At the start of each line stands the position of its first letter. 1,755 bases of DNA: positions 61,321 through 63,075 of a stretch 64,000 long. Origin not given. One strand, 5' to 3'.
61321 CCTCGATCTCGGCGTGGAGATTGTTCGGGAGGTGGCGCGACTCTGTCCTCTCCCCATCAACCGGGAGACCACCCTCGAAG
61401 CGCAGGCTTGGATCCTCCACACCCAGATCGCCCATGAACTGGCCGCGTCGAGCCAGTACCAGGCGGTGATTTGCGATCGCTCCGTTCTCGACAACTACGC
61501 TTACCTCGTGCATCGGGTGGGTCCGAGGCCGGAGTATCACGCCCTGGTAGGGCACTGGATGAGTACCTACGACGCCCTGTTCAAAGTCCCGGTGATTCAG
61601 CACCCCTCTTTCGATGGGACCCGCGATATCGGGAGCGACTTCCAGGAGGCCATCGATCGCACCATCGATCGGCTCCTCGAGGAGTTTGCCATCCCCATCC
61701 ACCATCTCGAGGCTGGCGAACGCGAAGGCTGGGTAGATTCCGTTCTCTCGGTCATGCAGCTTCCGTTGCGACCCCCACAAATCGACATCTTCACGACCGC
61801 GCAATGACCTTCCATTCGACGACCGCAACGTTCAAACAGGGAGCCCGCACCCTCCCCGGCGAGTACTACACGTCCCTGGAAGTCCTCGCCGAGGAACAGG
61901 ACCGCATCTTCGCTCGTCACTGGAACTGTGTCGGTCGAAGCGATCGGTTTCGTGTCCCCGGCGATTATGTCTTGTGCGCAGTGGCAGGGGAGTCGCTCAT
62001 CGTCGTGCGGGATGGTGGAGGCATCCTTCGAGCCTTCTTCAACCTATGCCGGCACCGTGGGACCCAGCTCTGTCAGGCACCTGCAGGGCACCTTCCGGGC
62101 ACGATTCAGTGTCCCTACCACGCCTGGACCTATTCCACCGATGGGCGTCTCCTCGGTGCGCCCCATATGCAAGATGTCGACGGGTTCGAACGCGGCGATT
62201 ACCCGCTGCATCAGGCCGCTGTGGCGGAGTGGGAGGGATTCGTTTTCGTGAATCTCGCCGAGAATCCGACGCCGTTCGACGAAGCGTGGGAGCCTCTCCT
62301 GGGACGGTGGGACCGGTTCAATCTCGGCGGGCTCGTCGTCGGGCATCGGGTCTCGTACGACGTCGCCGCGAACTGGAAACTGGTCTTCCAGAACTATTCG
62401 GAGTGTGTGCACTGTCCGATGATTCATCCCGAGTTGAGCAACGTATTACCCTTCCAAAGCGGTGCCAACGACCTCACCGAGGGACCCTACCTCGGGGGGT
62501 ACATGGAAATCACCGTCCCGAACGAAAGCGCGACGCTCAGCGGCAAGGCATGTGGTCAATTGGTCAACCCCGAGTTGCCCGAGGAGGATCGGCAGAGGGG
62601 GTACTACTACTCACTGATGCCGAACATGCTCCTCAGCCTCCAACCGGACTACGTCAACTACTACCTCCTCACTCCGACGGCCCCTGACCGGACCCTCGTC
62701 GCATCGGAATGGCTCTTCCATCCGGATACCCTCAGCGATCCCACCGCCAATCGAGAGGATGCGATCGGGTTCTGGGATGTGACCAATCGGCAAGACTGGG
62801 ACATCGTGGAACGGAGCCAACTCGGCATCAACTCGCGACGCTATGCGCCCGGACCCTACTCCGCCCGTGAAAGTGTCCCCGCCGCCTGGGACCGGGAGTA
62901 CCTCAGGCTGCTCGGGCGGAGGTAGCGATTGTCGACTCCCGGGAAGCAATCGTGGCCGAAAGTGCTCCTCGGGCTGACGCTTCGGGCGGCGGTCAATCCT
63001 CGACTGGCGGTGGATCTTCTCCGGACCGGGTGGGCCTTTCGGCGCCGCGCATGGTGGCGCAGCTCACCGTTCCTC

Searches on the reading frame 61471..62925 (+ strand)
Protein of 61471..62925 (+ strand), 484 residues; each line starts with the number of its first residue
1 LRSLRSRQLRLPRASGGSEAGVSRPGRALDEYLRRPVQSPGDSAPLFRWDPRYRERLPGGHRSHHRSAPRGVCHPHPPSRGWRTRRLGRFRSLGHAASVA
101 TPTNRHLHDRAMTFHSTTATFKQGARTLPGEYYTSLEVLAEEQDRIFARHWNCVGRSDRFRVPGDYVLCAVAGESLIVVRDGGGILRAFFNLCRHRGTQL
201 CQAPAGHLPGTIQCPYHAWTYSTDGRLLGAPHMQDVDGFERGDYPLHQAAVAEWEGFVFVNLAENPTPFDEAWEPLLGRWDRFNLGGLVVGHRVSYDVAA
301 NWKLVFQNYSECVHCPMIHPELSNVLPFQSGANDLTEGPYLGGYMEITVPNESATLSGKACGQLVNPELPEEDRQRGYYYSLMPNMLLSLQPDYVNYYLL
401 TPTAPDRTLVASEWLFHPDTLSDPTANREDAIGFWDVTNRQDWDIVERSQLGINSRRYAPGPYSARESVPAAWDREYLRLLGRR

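Call 8: search_protein_families(library=pfam, proteins=[window:61471-62925:+], max_evalue=0.001)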
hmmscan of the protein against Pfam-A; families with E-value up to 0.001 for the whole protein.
window:61471-62925:+ (484 aa): 2 families
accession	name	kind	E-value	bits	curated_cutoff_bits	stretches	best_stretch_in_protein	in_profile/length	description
PF00848.25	Ring_hydroxyl_A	-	9.7e-43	146.9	24.9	1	288-477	4-202/208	Ring hydroxylating alpha subunit (catalytic domain)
PF00355.32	Rieske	-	4.2e-17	62.3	20.3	1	150-239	1-87/88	Rieske [2Fe-2S] domain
